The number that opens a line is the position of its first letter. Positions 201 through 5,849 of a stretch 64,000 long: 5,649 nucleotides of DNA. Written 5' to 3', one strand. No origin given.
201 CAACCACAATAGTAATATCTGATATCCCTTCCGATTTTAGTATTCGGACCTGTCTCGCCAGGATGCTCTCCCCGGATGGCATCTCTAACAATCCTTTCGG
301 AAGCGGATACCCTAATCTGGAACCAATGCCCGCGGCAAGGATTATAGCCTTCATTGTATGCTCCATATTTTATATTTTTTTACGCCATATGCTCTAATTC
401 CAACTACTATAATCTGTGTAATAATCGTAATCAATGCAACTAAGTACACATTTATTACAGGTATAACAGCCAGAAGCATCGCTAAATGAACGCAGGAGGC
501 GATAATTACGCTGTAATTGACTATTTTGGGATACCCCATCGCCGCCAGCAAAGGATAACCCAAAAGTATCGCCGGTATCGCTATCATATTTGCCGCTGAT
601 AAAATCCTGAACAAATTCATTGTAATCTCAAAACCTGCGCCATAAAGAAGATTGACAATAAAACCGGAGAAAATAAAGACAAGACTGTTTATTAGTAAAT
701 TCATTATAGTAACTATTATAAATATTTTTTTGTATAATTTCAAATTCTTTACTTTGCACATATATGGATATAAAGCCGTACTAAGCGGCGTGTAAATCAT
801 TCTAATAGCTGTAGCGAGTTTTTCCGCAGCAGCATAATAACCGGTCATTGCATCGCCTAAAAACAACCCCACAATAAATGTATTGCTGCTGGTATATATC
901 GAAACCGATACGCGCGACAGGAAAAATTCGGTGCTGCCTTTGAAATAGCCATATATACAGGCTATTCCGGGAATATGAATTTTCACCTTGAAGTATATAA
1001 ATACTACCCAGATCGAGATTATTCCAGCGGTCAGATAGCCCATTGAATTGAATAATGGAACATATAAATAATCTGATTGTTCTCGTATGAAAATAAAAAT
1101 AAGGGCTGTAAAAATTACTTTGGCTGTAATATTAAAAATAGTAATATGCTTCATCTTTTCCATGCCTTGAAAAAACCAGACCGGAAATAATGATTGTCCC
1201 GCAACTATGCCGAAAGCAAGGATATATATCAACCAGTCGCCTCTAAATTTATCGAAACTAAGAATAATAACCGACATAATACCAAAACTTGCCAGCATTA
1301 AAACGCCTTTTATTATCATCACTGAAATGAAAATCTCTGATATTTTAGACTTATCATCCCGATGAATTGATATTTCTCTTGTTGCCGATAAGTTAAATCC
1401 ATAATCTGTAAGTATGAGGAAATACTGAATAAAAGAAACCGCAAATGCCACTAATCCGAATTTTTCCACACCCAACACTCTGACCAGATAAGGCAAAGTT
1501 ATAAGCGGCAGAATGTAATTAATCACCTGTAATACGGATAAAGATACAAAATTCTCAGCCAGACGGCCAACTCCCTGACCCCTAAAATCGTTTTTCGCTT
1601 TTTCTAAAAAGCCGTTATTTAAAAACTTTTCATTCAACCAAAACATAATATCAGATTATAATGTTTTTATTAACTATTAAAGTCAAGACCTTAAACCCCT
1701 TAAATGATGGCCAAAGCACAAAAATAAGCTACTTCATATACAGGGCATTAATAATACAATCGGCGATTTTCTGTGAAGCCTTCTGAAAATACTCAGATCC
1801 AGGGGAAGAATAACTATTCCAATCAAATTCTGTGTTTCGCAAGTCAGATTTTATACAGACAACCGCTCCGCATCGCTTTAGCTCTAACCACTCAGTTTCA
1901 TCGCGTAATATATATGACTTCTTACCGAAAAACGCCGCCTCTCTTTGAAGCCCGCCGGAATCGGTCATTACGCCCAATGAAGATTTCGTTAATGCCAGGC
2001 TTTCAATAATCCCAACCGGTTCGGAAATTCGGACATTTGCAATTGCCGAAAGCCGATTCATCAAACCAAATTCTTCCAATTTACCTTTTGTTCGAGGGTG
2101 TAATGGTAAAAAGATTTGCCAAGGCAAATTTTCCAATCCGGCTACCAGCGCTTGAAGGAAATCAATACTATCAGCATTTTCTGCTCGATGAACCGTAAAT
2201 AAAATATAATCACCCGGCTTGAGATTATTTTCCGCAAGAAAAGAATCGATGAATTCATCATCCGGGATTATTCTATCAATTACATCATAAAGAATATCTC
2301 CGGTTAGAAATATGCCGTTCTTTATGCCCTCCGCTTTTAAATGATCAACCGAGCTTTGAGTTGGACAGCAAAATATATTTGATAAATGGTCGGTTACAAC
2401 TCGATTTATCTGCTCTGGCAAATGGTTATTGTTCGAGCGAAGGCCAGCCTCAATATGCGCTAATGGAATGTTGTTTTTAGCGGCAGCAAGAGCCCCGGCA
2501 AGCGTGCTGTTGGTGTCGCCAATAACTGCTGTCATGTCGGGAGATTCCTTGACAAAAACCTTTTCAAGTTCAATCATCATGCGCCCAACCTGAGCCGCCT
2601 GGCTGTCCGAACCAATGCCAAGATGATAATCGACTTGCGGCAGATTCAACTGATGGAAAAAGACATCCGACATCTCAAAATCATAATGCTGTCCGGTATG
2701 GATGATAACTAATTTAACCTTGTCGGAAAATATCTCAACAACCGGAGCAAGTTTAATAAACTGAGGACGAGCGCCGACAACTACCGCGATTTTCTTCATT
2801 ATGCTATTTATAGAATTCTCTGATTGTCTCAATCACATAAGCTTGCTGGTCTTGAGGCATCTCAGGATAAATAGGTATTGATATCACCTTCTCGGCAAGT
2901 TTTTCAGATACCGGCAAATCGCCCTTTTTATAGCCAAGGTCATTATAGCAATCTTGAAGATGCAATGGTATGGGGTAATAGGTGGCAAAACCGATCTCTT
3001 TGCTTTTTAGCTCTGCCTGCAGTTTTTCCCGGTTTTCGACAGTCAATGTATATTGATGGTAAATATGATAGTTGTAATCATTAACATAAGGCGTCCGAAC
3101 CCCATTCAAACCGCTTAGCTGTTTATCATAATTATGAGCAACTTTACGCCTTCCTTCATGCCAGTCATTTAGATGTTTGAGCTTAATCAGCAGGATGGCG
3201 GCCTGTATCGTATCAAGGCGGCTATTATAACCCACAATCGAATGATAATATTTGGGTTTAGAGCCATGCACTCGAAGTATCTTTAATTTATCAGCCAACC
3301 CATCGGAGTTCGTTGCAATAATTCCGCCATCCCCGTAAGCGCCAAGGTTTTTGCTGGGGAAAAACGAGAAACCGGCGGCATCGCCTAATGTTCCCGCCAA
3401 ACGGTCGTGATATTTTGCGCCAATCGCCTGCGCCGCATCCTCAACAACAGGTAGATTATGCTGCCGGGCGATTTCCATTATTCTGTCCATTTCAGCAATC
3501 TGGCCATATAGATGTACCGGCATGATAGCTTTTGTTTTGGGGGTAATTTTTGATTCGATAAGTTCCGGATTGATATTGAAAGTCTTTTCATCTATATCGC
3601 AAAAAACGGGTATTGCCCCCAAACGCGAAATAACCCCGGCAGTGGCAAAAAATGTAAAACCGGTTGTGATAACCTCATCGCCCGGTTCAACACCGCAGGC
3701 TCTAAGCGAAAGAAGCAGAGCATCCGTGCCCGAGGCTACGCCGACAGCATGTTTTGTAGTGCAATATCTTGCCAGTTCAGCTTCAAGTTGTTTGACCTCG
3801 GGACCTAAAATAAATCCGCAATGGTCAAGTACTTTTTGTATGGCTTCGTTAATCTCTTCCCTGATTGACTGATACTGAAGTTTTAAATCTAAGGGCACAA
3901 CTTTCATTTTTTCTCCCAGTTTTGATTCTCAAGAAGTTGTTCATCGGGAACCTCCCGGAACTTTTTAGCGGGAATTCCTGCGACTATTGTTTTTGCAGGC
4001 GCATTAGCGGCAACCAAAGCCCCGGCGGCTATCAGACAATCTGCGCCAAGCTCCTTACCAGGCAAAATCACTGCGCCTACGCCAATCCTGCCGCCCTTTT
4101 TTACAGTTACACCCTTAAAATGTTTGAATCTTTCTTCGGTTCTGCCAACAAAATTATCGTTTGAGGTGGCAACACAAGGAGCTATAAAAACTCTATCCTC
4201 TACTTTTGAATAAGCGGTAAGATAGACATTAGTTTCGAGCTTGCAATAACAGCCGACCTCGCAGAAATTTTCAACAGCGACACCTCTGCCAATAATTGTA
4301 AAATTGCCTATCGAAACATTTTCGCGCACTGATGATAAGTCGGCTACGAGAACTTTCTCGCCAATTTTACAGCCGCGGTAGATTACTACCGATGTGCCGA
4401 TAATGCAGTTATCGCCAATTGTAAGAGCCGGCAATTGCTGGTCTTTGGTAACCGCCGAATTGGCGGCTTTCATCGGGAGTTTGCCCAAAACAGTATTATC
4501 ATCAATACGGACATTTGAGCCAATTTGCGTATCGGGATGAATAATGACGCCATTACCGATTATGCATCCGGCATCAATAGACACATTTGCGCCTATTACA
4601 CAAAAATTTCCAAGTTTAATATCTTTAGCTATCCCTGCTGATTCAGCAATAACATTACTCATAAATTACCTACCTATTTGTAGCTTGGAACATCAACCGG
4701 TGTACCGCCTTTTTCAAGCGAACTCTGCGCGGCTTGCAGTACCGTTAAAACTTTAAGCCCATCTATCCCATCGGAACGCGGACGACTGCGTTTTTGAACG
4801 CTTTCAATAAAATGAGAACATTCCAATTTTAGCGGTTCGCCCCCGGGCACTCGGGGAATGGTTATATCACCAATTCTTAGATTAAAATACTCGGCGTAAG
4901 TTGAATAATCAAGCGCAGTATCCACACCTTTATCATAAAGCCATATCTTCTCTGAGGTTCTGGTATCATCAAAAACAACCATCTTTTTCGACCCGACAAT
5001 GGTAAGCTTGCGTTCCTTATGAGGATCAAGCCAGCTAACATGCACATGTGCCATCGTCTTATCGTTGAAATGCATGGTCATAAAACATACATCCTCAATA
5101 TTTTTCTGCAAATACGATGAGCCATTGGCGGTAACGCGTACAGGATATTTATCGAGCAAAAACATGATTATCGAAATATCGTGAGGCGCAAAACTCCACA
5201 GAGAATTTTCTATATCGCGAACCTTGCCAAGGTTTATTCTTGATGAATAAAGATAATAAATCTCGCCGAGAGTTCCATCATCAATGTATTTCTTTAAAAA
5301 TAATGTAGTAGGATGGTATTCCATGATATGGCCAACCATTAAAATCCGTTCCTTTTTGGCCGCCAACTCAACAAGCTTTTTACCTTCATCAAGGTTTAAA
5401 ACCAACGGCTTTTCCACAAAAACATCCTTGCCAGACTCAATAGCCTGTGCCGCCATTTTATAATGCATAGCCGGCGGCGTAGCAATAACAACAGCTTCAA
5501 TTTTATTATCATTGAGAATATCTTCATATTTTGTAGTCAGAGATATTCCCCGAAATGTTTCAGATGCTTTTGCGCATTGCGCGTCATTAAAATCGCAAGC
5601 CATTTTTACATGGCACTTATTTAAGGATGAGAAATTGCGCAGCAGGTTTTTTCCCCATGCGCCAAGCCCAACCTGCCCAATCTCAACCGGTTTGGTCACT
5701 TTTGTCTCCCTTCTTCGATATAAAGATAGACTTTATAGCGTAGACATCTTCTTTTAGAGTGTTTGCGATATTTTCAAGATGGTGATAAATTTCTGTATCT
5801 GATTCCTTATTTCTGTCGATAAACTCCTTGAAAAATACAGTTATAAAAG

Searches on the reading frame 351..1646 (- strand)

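Call 28: search_protein_families(library=pfam, proteins=[window:351-1646:-], max_evalue=0.00001)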
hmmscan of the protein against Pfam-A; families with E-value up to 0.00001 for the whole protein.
window:351-1646:- (431 aa): 2 families
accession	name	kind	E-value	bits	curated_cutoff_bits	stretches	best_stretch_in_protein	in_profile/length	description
PF01943.22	Polysacc_synt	-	3.6e-64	217.3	28.2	1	30-298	2-272/274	Polysaccharide biosynthesis protein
PF13440.11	Polysacc_synt_3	-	9.4e-14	51.8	23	1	54-339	2-288/293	Polysaccharide biosynthesis protein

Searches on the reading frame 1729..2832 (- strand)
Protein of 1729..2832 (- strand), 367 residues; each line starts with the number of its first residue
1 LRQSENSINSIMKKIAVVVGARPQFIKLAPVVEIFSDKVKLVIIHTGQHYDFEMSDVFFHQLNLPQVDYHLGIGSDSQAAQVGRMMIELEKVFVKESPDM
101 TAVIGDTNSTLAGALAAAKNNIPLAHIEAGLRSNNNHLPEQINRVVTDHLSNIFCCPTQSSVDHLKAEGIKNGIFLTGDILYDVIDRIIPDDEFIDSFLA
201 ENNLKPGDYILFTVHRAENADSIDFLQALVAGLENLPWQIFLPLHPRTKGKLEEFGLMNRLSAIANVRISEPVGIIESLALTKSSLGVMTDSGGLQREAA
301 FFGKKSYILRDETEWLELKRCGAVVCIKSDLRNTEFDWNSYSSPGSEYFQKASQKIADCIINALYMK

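Call 28: search_protein_families(library=pfam, proteins=[window:1729-2832:-], max_evalue=0.00001)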
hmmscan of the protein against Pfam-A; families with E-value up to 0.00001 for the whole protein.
window:1729-2832:- (367 aa): 1 family
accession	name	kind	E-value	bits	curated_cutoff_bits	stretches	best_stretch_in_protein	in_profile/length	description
PF02350.25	Epimerase_2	-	7.4e-80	268.8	30.6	1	38-330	8-305/347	UDP-N-acetylglucosamine 2-epimerase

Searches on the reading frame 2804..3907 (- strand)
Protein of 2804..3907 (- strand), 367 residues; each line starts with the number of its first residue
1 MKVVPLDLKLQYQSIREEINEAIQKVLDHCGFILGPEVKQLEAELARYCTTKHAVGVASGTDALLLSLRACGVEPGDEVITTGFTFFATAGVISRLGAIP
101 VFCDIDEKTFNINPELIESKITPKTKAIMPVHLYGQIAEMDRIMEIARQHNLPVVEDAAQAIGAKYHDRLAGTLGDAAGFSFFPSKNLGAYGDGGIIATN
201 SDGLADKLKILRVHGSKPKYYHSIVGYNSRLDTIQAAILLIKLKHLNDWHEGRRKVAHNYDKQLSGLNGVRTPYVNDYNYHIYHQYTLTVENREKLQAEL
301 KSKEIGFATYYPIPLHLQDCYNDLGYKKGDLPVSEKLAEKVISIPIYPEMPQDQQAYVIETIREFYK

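Call 28: search_protein_families(library=pfam, proteins=[window:2804-3907:-], max_evalue=0.00001)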
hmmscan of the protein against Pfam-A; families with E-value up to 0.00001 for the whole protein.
window:2804-3907:- (367 aa): 3 families
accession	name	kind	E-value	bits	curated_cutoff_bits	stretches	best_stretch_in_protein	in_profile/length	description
PF01041.23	DegT_DnrJ_EryC1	-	1.7e-128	429.3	19.8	1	14-363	2-360/360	DegT/DnrJ/EryC1/StrS aminotransferase family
PF01212.27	Beta_elim_lyase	-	5e-09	36.3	27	1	36-216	32-228/288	Beta-eliminating lyase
PF00155.27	Aminotran_1_2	-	1.7e-07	31.2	19.7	1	35-211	40-244/361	Aminotransferase class I and II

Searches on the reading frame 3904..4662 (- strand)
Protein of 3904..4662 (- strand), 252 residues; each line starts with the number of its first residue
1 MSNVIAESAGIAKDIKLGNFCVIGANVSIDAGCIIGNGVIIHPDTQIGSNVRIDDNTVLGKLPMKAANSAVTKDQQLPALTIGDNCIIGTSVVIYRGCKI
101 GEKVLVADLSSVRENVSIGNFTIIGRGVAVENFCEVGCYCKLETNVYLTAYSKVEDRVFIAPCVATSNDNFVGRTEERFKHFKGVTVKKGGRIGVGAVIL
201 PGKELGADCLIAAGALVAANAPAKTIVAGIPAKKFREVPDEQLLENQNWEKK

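Call 28: search_protein_families(library=pfam, proteins=[window:3904-4662:-], max_evalue=0.00001)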
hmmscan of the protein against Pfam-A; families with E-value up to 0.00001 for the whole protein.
window:3904-4662:- (252 aa): 3 families
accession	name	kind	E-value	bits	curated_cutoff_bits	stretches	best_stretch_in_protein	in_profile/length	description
PF00132.30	Hexapep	-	2.4e-25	87.5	27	1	32-60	1-29/36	Bacterial transferase hexapeptide (six repeats)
PF25084.1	LbH_EIF2B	-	2.9e-12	47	54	1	12-107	7-100/105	EIF2B subunit epsilon LbH domain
PF14602.12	Hexapep_2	-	1.4e-07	31.6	27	0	80-107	2-27/34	Hexapeptide repeat of succinyl-transferase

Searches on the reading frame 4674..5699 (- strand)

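Call 28: search_protein_families(library=pfam, proteins=[window:4674-5699:-], max_evalue=0.00001)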
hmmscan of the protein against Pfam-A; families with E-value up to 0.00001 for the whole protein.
window:4674-5699:- (341 aa): 3 families
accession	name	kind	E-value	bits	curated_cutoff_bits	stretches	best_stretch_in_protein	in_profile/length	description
PF01408.29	GFO_IDH_MocA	-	6.1e-25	88.7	24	1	7-124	3-120/120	Oxidoreductase family, NAD-binding Rossmann fold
PF22725.1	GFO_IDH_MocA_C3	-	3.1e-14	53.5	27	1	135-241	4-123/124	GFO/IDH/MocA C-terminal domain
PF02894.22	GFO_IDH_MocA_C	-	6.3e-12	46.2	22.9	1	136-336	1-217/218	Oxidoreductase family, C-terminal alpha/beta domain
